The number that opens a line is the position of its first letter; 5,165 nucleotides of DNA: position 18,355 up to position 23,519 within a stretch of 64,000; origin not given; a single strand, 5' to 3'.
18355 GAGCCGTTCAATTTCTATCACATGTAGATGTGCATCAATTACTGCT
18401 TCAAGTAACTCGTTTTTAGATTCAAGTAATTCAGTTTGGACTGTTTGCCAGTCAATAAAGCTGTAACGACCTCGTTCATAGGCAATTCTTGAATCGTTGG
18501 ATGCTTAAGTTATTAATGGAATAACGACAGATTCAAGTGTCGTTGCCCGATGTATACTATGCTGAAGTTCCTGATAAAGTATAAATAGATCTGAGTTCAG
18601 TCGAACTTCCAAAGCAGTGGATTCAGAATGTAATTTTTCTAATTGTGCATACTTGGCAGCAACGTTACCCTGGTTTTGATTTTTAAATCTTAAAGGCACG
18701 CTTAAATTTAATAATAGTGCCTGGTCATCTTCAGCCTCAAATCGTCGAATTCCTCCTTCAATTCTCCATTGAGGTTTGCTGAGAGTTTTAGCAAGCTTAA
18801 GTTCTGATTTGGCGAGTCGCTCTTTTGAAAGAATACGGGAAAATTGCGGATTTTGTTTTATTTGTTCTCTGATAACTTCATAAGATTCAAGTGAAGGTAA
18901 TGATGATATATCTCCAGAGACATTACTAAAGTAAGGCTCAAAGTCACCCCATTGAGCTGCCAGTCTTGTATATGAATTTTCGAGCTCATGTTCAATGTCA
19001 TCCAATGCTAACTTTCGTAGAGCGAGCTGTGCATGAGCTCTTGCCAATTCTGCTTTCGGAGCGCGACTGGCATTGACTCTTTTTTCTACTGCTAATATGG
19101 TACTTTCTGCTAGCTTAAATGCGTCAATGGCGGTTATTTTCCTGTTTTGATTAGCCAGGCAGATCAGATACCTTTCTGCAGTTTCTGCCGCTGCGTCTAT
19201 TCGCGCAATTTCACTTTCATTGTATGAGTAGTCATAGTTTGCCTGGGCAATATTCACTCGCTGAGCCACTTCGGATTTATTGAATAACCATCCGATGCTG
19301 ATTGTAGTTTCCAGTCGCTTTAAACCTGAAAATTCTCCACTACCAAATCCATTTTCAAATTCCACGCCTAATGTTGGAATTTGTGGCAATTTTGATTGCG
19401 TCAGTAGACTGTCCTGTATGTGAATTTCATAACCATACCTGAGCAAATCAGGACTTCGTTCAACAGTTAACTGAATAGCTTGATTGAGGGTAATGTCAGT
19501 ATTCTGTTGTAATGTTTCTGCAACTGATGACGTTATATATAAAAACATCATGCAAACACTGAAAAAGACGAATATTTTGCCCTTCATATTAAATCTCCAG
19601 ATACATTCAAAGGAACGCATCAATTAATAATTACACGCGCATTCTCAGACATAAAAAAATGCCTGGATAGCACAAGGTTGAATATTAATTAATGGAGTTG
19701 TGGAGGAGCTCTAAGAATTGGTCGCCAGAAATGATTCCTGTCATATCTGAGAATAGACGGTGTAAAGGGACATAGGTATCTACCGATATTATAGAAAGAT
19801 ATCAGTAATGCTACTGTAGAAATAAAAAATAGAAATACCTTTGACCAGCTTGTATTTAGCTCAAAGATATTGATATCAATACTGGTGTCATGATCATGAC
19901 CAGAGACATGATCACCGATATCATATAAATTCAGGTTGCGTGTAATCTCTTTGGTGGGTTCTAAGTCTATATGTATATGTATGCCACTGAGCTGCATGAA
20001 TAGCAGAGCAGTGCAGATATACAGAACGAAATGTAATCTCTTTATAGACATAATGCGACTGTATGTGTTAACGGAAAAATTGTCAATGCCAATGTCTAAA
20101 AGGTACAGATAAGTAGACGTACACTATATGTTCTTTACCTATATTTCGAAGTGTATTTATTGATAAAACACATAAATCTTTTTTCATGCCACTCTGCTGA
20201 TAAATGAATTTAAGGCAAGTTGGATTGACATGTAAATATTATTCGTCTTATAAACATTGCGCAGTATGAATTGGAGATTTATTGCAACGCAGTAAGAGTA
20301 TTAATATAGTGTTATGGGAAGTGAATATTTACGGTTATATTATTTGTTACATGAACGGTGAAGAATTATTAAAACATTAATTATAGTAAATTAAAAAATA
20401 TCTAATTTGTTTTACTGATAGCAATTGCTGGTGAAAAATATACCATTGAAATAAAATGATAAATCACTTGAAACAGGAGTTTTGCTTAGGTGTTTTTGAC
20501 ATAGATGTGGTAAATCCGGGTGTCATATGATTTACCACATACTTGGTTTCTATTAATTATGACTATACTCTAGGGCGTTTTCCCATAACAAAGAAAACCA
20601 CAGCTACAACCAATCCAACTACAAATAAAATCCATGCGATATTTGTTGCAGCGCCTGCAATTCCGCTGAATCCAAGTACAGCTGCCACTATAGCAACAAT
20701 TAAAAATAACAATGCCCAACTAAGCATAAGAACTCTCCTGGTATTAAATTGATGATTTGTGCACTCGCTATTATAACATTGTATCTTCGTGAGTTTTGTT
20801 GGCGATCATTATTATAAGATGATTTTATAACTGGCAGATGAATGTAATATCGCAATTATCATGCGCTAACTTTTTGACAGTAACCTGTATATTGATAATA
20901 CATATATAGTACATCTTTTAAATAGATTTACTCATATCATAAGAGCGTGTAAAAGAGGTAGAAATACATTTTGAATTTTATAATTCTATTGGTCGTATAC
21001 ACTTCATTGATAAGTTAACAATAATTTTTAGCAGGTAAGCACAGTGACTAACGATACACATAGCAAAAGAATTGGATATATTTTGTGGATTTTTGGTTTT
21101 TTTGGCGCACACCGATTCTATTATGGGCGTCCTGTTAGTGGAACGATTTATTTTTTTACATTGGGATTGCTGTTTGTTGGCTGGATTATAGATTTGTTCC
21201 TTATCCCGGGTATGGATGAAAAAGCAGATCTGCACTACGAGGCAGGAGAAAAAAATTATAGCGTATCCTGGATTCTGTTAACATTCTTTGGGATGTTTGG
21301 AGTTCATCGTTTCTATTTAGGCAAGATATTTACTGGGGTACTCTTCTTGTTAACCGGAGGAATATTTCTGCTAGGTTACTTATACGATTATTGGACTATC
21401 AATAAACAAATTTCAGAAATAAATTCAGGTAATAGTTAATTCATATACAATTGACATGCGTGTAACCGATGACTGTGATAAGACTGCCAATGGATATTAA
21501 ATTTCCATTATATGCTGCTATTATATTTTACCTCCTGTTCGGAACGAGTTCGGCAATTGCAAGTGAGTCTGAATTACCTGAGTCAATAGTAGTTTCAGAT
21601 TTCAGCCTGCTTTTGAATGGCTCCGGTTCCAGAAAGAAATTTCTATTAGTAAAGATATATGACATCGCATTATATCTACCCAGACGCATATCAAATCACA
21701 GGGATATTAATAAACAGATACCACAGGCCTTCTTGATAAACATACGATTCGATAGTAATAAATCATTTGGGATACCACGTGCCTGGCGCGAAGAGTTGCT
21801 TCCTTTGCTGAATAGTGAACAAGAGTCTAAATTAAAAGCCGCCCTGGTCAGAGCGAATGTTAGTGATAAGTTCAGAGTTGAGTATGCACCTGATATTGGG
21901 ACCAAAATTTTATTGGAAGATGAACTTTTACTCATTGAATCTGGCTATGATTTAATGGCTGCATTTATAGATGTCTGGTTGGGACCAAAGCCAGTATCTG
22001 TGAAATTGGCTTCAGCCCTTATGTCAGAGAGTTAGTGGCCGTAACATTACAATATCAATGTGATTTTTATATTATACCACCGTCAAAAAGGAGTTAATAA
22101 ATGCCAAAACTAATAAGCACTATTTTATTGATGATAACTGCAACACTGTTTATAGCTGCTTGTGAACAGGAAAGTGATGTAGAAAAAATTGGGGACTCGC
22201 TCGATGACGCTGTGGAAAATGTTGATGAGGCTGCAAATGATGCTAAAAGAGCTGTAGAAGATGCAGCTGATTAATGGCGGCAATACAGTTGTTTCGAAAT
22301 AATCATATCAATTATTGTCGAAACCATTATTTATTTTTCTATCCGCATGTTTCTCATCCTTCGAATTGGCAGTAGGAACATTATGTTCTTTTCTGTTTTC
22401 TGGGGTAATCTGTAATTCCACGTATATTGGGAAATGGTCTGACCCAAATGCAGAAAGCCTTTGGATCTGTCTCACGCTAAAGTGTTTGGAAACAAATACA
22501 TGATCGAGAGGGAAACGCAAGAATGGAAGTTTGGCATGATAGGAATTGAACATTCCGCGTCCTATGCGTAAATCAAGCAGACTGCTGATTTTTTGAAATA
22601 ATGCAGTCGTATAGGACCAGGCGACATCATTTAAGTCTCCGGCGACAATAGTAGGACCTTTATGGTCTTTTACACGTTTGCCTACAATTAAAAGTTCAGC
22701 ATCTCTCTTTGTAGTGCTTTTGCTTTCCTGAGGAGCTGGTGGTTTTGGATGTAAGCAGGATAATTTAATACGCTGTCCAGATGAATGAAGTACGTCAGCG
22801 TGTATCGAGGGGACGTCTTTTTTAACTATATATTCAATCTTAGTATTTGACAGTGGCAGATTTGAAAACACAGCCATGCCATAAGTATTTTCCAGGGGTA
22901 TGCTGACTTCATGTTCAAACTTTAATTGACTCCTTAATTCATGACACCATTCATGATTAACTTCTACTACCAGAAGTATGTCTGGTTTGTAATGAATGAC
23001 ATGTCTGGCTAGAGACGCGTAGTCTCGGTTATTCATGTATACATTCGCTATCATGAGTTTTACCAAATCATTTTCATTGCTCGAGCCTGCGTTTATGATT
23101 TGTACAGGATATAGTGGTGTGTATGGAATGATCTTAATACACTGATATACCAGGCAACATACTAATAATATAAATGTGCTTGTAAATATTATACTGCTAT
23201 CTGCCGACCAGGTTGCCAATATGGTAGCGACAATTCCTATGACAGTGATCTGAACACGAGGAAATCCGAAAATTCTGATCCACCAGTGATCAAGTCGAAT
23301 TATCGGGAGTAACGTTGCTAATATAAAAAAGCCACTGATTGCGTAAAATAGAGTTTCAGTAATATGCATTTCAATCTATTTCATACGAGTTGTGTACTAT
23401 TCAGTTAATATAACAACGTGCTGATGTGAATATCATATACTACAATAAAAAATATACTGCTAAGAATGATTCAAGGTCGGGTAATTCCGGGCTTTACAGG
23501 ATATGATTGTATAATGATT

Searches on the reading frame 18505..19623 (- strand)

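Call 78: search_protein_families(library=pfam, proteins=[window:18505-19623:-], max_evalue=0.0001)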
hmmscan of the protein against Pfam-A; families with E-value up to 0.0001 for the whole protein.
window:18505-19623:- (372 aa): 1 family
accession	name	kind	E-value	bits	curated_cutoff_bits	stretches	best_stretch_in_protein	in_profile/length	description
PF02321.23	OEP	-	7.1e-16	59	22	1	46-223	1-184/187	Outer membrane efflux protein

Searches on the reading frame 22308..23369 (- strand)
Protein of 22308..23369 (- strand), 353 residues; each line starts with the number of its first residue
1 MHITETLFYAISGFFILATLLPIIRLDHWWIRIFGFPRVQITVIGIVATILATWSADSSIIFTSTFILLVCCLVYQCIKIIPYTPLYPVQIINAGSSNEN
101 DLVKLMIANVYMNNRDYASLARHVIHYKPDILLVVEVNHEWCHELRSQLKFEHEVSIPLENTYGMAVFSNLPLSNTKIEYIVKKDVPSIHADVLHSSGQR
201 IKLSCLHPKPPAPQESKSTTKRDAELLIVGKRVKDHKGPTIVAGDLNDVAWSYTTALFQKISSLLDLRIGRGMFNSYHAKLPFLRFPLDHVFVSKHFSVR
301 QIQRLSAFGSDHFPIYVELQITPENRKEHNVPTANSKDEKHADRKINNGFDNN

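Call 78: search_protein_families(library=pfam, proteins=[window:22308-23369:-], max_evalue=0.0001)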
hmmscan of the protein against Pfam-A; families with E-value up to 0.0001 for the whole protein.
window:22308-23369:- (353 aa): 1 family
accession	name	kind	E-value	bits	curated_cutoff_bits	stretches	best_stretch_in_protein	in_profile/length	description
PF03372.29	Exo_endo_phos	-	1.6e-29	103.6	24.5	1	108-312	3-225/225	Endonuclease/Exonuclease/phosphatase family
